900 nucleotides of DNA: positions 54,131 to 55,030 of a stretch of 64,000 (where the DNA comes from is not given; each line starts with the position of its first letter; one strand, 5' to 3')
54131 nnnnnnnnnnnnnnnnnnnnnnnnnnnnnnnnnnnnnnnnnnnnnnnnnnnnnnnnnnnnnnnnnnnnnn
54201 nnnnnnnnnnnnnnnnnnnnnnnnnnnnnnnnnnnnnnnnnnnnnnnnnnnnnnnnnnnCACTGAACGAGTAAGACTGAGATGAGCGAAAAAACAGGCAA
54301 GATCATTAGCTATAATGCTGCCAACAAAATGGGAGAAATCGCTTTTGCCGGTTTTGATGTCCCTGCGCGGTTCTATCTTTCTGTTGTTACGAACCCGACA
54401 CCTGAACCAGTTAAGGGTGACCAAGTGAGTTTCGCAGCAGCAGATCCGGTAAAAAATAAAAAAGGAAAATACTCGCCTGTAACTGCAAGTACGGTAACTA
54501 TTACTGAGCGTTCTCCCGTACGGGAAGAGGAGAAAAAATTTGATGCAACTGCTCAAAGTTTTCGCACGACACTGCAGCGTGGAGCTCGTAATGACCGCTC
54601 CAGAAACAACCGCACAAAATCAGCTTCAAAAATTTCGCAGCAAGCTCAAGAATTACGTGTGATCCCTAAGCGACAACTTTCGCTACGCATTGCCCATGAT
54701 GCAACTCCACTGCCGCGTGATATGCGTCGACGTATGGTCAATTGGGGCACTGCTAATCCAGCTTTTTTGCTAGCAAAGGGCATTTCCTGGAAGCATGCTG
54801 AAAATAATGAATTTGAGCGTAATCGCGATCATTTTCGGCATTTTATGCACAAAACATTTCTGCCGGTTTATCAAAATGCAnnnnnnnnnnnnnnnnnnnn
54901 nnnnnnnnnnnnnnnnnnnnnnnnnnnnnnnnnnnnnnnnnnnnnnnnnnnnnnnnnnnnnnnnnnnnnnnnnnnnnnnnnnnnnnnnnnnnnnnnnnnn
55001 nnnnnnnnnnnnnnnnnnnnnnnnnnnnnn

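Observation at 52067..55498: Compact Cmr-like RAMP operon (cmr1-like, cmr4, cmr5-like, CSD-cmr6) with no cas10, cmr3, cas6, adaptation genes or CRISPR array in at least 5 kb on either side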

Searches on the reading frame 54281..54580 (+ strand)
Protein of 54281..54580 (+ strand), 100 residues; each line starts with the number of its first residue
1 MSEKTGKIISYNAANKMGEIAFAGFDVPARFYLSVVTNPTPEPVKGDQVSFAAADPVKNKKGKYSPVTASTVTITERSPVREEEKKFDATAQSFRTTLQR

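Call 58: search_protein_families(library=pfam, proteins=[window:54281-54580:+], max_evalue=0.1)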
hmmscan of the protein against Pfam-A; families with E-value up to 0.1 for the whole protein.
window:54281-54580:+ (100 aa): 0 families

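Call 60: search_solved_structures(query=A4, max_evalue=10, show_alignments=3)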
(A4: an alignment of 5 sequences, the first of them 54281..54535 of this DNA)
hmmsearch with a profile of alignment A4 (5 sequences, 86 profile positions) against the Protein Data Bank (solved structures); distinct sequences matched with E-value up to 10: 3.
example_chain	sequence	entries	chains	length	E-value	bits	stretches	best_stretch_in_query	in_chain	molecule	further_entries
3aqq_A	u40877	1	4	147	0.54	13.8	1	16-66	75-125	Calcium-regulated heat stable protein 1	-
2k5n_A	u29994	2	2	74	0.72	13.4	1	4-62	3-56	Putative cold-shock protein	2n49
2kcm_A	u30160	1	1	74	1.2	12.8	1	5-52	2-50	Cold shock domain family protein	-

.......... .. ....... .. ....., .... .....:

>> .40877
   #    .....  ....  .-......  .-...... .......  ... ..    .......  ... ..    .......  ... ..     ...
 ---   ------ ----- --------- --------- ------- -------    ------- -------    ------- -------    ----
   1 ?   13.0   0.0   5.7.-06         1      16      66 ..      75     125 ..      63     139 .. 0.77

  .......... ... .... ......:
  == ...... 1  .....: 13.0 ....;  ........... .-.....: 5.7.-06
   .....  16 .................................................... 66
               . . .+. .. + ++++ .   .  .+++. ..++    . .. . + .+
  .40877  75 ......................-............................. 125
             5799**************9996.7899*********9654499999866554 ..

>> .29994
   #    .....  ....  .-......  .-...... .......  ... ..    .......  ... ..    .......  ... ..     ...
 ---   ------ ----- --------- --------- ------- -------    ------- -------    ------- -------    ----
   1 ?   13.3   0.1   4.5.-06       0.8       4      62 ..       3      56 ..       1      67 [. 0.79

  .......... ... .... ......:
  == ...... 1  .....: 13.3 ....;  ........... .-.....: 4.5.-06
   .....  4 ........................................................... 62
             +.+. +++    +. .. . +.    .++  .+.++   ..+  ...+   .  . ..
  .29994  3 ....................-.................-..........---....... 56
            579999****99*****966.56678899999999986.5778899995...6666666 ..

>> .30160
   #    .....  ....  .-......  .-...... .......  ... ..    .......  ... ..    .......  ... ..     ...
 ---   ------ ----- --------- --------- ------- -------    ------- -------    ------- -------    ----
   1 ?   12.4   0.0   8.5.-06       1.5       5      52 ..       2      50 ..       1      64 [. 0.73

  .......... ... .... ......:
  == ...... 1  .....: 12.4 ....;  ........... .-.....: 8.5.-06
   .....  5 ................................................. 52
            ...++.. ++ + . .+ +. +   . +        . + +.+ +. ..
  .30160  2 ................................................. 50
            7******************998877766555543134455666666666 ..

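Call 78: find_related_loci(query=A4, collection=viral_contigs, flank=10000)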
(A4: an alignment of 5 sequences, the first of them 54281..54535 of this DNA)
Query A4 (85 aa) in viral_contigs; peptide patterns used: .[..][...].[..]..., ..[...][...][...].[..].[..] (x = any residue, [..] = any of these).
46 stretches matched a pattern, but none encodes a relative of the query by tblastn (E <= 1e-3).

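Call 87: predict_structure(alignment_id=A6)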
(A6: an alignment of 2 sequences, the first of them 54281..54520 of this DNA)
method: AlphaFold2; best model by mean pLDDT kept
length: 80 residues; sequences in the alignment: 2
mean_pLDDT: 92.1   pTM: 0.78
mean pLDDT of the five models: 92.1, 92.0, 91.8, 91.4, 90.4
residues with pLDDT >= 90: 58; 70-90: 20; 50-70: 2; < 50: 0
segments of 3 or more residues with pLDDT < 50: none
pLDDT, mean of each block of 10 residues (from residue 1): 91 95 92 94 95 91 90 90
secondary structure, 60 per line:
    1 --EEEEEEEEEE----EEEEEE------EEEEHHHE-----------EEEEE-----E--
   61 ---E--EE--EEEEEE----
elements in order: E3-12 E17-22 E29-32 E48-52 E71-76

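Call 90: fold_search(model_id=the predicted structure, library=pdb)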
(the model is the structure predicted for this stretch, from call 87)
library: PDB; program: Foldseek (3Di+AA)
matches with E <= 10: 1058; with E <= 0.001: 14
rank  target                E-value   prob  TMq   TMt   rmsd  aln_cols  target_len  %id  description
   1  1mjc                  1.8e-04  1.00  0.69  0.79   3.5        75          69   21  CRYSTAL STRUCTURE OF CSPA, THE MAJOR COLD SHOCK PROTEIN OF ESCHERICHIA COLI (released 1994-06-22)
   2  3i2z_A                3.7e-04  1.00  0.66  0.74   3.7        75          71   23  Structure of cold shock protein E from Salmonella typhimurium (released 2009-12-22)
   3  1hzb_A                3.7e-04  1.00  0.61  0.73   4.6        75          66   20  BACILLUS CALDOLYTICUS COLD-SHOCK PROTEIN MUTANTS TO STUDY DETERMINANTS OF PROTEIN STABILITY (released 2001-11-07)
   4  8h1i_B                4.0e-04  1.00  0.68  0.77   4.0        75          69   21  Crystal structure of PlyGRCS, a bacteriophage Endolysin in complex with Cold shock protein C (released 2023-10-18)
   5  2l15_MODEL_1_A        4.5e-04  1.00  0.68  0.77   3.7        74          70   23  Solution Structure of Cold Shock Protein CspA Using Combined NMR and CS-Rosetta method (released 2010-09-15)
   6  3aqq_A                5.0e-04  1.00  0.77  0.63   2.9        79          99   23  Crystal structure of human CRHSP-24 (released 2010-12-22)
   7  6y96_MODEL_1_A        6.0e-04  1.00  0.65  0.56   3.8        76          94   22  solution structure of cold-shock domain 9 of drosophila Upstream of N-Ras (Unr) (released 2020-07-29)
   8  3a0j_A                6.4e-04  1.00  0.72  0.78   4.5        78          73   24  Crystal structure of cold shock protein 1 from Thermus thermophilus HB8 (released 2010-03-23)
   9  2k5n_MODEL_1_A        7.6e-04  1.00  0.65  0.70   4.7        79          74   23  Solution NMR Structure of the N-Terminal Domain of Protein ECA1580 from Erwinia carotovora, Northeast Structur (released 2008-08-19)
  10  8xyf_B                9.1e-04  1.00  0.56  0.66   5.9        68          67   22  Crystal structure of Holo-PlyGRCS, a bacteriophage Endolysin in complex with Cold shock protein C (released 2025-01-01)
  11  5jx4_B                9.7e-04  1.00  0.65  0.77   4.3        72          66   19  Crystal structure of E36-G37del mutant of the Bacillus caldolyticus cold shock protein. (released 2017-05-10)
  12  1hza_A                9.7e-04  1.00  0.64  0.75   4.5        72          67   21  BACILLUS CALDOLYTICUS COLD-SHOCK PROTEIN MUTANTS TO STUDY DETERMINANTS OF PROTEIN STABILITY (released 2001-11-07)
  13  5yts_A                9.7e-04  1.00  0.65  0.69   4.7        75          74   20  Crystal structure of YB1 cold-shock domain in complex with UCUUCU (released 2018-12-05)
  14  1hzc_A                9.7e-04  1.00  0.58  0.69   5.1        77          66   22  BACILLUS CALDOLYTICUS COLD-SHOCK PROTEIN MUTANTS TO STUDY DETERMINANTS OF PROTEIN STABILITY (released 2001-11-07)
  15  5jx4_A                1.1e-03  1.00  0.65  0.78   4.5        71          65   20  Crystal structure of E36-G37del mutant of the Bacillus caldolyticus cold shock protein. (released 2017-05-10)
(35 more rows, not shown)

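Call 101: find_related_loci(query=A4, collection=metagenome_contigs, flank=10000)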
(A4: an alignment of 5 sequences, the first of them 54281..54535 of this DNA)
Query A4 (85 aa) in metagenome_contigs; peptide patterns used: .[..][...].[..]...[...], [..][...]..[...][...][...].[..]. (x = any residue, [..] = any of these).
352 stretches matched a pattern, but none encodes a relative of the query by tblastn (E <= 1e-3).

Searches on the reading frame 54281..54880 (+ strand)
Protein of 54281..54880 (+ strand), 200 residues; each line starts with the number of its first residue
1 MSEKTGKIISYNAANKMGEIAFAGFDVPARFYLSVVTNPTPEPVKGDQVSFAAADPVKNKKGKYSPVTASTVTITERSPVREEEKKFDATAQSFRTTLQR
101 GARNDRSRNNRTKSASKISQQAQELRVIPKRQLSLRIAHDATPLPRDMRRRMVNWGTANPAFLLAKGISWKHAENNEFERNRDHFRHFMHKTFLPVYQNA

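Call 28: search_solved_structures(query=window:54281-54880:+, max_evalue=10, show_alignments=3)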
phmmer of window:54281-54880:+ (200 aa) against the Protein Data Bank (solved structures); distinct sequences matched with E-value up to 10: 0.
